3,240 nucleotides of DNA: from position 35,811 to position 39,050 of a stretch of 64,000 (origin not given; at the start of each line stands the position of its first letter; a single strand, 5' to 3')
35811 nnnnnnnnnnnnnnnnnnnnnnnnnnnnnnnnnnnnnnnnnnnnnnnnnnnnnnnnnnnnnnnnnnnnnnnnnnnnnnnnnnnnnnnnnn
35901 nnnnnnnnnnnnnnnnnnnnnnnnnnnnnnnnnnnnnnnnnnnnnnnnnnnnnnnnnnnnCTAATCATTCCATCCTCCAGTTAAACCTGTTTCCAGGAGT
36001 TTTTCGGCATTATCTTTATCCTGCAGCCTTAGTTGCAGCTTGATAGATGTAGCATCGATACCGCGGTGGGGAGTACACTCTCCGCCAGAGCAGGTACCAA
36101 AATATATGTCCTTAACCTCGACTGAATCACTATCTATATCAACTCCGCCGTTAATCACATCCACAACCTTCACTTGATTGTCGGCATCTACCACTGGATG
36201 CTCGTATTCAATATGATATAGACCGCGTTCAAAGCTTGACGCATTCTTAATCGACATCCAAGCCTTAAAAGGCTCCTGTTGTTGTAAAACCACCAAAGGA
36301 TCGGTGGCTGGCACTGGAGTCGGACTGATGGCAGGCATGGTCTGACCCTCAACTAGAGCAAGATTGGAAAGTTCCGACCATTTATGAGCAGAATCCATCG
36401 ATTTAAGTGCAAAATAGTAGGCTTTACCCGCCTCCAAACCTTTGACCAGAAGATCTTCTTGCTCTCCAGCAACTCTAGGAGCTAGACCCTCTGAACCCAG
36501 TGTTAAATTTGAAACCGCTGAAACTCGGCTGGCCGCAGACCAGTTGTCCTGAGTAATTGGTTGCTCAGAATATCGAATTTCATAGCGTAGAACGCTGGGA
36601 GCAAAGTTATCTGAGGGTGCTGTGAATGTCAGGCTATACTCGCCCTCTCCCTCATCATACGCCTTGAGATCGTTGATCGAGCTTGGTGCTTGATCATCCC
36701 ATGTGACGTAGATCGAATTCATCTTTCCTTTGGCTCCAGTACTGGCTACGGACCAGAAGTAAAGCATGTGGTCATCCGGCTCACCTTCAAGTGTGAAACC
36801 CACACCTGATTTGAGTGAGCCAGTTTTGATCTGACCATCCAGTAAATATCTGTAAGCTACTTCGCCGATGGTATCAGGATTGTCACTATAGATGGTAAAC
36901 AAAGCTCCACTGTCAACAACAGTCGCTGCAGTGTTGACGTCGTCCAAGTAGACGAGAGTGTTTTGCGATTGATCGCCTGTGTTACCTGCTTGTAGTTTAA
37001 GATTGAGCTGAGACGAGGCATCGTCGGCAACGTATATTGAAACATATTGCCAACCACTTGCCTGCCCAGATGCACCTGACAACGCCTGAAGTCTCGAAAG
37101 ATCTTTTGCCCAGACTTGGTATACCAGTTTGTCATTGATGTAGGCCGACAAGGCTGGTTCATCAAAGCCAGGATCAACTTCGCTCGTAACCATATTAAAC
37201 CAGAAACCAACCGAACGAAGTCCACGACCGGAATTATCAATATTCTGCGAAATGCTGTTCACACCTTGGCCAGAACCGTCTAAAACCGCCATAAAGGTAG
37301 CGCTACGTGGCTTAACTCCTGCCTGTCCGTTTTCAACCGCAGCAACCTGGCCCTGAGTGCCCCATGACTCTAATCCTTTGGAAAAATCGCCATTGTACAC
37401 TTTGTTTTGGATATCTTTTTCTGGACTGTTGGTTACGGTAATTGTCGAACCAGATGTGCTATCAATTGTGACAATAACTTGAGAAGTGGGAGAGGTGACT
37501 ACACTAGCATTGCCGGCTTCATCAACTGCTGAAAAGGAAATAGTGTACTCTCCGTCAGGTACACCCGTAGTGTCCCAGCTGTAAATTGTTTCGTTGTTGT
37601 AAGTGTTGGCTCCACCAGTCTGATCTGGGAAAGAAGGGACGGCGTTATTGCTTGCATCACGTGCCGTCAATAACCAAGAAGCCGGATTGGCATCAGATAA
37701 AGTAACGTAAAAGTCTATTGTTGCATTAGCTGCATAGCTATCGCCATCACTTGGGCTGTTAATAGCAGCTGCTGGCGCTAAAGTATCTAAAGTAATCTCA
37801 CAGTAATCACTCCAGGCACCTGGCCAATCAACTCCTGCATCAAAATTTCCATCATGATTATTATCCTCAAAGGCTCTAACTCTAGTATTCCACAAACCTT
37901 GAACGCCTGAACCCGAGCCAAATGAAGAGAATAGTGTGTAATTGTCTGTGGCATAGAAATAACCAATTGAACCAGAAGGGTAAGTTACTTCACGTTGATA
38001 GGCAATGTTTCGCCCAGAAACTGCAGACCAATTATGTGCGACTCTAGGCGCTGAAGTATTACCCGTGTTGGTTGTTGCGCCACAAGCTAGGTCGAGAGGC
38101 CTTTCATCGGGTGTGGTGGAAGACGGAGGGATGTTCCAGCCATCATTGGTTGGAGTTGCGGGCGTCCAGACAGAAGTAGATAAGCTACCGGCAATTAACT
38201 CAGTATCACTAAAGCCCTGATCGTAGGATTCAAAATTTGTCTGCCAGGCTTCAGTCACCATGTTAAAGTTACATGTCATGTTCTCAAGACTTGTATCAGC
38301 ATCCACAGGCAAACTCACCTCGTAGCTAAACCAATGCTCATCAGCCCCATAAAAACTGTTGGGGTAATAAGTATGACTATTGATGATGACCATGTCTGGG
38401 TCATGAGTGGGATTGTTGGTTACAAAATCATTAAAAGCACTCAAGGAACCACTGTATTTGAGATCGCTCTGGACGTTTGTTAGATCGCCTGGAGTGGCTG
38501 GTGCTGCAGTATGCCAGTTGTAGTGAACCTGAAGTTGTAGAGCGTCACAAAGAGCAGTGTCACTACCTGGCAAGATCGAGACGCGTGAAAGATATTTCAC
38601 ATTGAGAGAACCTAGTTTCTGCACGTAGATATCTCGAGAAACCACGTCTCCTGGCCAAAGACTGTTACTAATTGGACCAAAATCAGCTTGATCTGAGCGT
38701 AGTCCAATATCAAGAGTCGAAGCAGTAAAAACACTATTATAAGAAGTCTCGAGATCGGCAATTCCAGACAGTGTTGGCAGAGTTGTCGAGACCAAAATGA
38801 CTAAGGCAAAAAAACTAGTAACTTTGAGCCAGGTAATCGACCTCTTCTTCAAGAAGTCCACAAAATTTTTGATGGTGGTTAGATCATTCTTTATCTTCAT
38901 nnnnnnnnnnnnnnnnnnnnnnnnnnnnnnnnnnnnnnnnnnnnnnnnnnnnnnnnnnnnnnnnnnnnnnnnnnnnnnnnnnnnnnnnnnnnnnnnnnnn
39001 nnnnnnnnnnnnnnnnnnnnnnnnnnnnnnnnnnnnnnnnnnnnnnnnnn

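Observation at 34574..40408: SipW/TasA-type fibre operon with a 979-aa giant and a membrane-anchored TasA-fold protein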

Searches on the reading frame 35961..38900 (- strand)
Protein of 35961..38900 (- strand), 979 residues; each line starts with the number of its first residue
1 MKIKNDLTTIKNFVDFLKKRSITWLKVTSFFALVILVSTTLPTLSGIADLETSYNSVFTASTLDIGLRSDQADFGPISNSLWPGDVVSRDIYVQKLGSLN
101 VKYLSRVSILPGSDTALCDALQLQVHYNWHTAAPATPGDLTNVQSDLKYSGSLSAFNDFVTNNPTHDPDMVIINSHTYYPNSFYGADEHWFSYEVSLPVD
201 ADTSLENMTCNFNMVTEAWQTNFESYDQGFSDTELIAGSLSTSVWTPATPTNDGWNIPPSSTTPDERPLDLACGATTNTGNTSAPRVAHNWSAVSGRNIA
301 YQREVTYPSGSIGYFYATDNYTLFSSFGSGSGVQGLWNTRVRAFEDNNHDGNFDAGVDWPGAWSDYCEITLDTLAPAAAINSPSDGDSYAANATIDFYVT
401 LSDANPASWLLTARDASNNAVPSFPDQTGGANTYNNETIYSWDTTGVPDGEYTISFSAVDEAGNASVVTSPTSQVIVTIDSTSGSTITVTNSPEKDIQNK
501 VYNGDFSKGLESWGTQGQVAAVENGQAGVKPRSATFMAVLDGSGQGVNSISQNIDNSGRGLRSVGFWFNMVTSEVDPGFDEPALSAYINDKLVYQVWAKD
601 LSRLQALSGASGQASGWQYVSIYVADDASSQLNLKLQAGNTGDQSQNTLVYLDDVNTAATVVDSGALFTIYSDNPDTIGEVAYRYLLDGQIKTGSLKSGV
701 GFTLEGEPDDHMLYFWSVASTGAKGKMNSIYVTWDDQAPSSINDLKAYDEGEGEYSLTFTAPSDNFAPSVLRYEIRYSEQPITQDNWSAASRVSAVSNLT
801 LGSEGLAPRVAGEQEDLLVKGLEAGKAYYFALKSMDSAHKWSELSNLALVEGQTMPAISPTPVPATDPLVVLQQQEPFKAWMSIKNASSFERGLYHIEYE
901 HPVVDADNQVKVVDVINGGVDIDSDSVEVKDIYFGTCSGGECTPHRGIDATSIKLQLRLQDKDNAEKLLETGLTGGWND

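Call 3: search_protein_families(library=pfam, proteins=[window:35961-38900:-], max_evalue=0.1)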
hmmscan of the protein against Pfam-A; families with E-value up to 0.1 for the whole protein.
window:35961-38900:- (979 aa): 2 families
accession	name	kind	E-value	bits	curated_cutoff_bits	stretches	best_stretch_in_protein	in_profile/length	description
PF19077.6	Big_13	-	0.022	15.7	27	1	432-480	56-101/102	Bacterial Ig-like domain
PF12389.13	Peptidase_M73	-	0.049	13.9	22.5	0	49-103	30-80/196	Camelysin metallo-endopeptidase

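Call 4: search_protein_families(library=ncbifam, proteins=[window:35961-38900:-], max_evalue=0.1)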
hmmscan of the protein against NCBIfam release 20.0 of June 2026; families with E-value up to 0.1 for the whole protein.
window:35961-38900:- (979 aa): 4 families
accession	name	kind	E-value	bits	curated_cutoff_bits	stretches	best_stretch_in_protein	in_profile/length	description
NF047446.1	barrel_OmpL47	domain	0.004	17.6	40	1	446-470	39-63/68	OmpL47-type beta-barrel domain-containing protein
NF047441.1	Lepto_OmpL47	equivalog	0.014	15.1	250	1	431-503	191-254/336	multi-beta-barrel domain surface protein OmpL47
NF033932.1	LapB_rpt_80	domain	0.026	14.8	45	0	450-491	1-38/83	LapB repeat-containing protein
NF033933.0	fosA8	exception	0.058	13.6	300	0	106-141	11-46/138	FosA8 family fosfomycin resistance glutathione transferase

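Call 14: find_homologous_proteins(query=window:35961-38900:-)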
Query window:35961-38900:- (979 aa): 8 proteins with E <= 0.001 among 8000 candidates.
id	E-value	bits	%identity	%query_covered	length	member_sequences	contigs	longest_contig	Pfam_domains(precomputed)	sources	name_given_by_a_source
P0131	0.0e+0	2229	100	100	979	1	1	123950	-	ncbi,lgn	ncbi:MAG: hypothetical protein ACOZAN_00385 [Patescibacteria group bacterium]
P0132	1.4e-139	485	39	64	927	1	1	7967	PF00932.26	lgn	-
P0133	8.4e-139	483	42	63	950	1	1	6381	PF00932.26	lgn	-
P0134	2.6e-129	451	38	64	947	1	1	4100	PF00932.26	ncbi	-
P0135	3.7e-68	249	47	26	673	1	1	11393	PF00932.26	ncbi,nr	ncbi:MAG: hypothetical protein GF390_01910 [Candidatus Pacebacteria bacterium]|nr:hypothetical prote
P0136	3.1e-53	199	31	41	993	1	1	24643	PF00932.26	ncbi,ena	-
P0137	1.2e-31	128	28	41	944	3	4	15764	PF00932.26,PF12389.14,PF00041.28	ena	-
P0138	2.8e-31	127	38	24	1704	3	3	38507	PF13750.13,PF19077.7,PF16656.12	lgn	-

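Call 65: search_solved_structures(query=window:35961-38900:-, max_evalue=1)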
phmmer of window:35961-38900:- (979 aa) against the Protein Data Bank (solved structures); distinct sequences matched with E-value up to 1: 13.
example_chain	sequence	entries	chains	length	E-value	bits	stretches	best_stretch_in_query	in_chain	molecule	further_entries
3tcu_A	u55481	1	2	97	0.46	11.7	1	31-82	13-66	Potassium channel protein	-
3t1c_A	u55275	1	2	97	0.47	11.7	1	31-82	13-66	Potassium channel protein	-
3tet_A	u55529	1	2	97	0.47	11.6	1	31-82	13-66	Potassium channel protein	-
2q67_A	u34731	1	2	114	0.49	11.6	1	30-82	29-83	Potassium channel protein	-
23sh_Y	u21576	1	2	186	0.61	11.3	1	555-580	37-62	adaptor gp14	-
8ctn_A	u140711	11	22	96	0.64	11.2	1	31-82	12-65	Potassium channel protein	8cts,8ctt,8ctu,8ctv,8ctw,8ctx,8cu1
6dz1_A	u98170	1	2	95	0.64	11.2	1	31-82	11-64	Potassium channel protein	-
3ouf_A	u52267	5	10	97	0.65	11.2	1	31-82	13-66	Potassium channel protein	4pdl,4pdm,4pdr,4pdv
6ufe_A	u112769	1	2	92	0.69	11.1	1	32-82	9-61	Transporter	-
3e83_A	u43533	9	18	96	0.87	10.8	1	31-82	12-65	Potassium channel protein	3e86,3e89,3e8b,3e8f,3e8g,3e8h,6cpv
2q6a_A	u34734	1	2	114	0.93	10.7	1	30-82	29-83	Potassium channel protein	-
2q69_A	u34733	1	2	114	0.93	10.7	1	30-82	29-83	Potassium channel protein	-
2ahy_A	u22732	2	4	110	0.95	10.6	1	30-82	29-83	Potassium channel protein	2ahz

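Call 76: search_protein_families(library=pfam, proteins=[P0137], max_evalue=0.01)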
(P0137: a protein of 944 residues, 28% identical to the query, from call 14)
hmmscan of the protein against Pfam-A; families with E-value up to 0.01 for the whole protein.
P0137 (944 aa): 3 families
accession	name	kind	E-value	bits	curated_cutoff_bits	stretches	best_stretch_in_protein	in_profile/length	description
PF00932.25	LTD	-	8.9e-12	45.8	34.3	1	662-777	5-106/109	Lamin Tail Domain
PF12389.13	Peptidase_M73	-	8.3e-09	36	22.5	1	26-80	26-79/196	Camelysin metallo-endopeptidase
PF00041.27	fn3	-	6.4e-07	29.9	25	1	548-642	3-79/84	Fibronectin type III domain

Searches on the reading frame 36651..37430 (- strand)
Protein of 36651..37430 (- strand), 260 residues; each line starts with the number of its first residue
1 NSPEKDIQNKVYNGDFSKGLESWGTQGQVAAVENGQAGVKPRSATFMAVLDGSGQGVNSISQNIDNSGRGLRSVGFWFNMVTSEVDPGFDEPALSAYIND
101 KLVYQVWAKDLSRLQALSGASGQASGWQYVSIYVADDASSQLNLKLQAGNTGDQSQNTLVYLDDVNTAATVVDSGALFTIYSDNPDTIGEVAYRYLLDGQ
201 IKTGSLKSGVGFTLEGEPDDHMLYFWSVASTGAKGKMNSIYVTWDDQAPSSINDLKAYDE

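Call 64: search_protein_families(library=pfam, proteins=[window:36651-37430:-], max_evalue=1)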
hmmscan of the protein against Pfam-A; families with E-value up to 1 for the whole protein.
window:36651-37430:- (260 aa): 1 family
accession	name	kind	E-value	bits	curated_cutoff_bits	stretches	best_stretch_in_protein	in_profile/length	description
PF02018.23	CBM_4_9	-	0.02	15.7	25.9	1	9-42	2-33/136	Carbohydrate binding domain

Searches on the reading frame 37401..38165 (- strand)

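Call 64: search_protein_families(library=pfam, proteins=[window:37401-38165:-], max_evalue=1)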
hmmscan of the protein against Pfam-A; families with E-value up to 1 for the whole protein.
window:37401-38165:- (255 aa): 4 families
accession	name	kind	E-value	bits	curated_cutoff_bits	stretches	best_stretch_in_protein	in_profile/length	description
PF19077.6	Big_13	-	0.0014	19.5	27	1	187-235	56-101/102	Bacterial Ig-like domain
PF17957.7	Big_7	-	0.006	17.6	24.1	1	131-210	1-69/70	Bacterial Ig domain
PF12245.14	Big_3_2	-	0.011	16.4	23.3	1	202-226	89-116/122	Bacterial Ig-like domain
PF13750.12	Big_3_3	-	0.049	13.7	27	1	194-244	4-50/157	Bacterial Ig-like domain (group 3)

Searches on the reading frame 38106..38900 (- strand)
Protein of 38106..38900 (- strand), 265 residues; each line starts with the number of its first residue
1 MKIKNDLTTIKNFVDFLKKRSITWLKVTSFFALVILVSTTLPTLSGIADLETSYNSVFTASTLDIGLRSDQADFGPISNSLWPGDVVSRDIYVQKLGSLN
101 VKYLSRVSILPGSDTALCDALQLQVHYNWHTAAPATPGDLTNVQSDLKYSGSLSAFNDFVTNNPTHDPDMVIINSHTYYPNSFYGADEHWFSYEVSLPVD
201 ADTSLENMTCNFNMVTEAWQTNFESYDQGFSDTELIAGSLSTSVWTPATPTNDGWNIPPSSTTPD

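Call 40: search_protein_representatives(protein=window:38106-38900:-)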
Query: 265 residues. Proteins with E-value up to 0.001 (for the whole library): 325; up to 1e-10: 110; up to 1e-30: 31. The best 150 are listed.
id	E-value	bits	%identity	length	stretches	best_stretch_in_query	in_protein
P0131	1.0e-173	592.4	100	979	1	1-265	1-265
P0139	1.7e-56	208.1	44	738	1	1-246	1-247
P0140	6.2e-56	206.3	47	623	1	33-249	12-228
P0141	4.3e-55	203.5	49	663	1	23-246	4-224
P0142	9.5e-49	182.8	42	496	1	25-246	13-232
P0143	2.3e-45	171.7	41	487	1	9-248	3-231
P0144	2.1e-40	155.4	42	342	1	26-250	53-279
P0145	8.4e-40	153.4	43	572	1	37-249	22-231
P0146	1.4e-39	152.7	40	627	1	38-253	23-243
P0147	1.1e-38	149.8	40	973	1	32-260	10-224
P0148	5.4e-37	144.2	38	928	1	17-261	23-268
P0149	2.8e-36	141.9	40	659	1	30-242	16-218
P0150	2.5e-35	138.8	37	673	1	37-252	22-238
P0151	3.3e-35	138.4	44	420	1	43-245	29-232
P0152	3.8e-35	138.2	44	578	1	43-245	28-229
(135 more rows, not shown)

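Call 45: search_protein_families(library=pfam, alignment_id=A3, max_evalue=0.01)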
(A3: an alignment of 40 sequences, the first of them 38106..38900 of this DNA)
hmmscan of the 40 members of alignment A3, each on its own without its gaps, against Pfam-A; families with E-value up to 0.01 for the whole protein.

A. member 1, window:38106-38900:- (265 aa): 0 families

B. families by the number of members that match (of 40 scanned): 4 families
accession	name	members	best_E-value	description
PF12389.13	Peptidase_M73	22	8.7e-11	Camelysin metallo-endopeptidase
PF00932.25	LTD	15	2.2e-18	Lamin Tail Domain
PF23710.1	DUF7155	1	0.0084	Family of unknown function (DUF7155)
PF03048.19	Herpes_UL92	1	0.009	UL92 family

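Call 97: search_protein_families(library=ncbifam, alignment_id=A3, max_evalue=0.01)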
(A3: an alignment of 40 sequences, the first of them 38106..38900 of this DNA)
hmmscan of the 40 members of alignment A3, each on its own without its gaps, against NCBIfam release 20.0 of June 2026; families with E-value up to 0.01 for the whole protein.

A. member 1, window:38106-38900:- (265 aa): 0 families

B. families by the number of members that match (of 40 scanned): 5 families
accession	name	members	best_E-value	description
TIGR04088.1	cognate_SipW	13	6.3e-08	SipW-dependent-type signal peptide-containing protein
NF046066.1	BioflmMtrxTasA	3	1.2e-06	biofilm matrix protein TasA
TIGR04090.1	exp_by_SipW_IV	3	5.9e-05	BsaA family SipW-dependent biofilm matrix protein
NF047446.1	barrel_OmpL47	1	0.0065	OmpL47-type beta-barrel domain-containing protein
NF005508.0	PRK07121.1-1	1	0.0079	FAD-binding protein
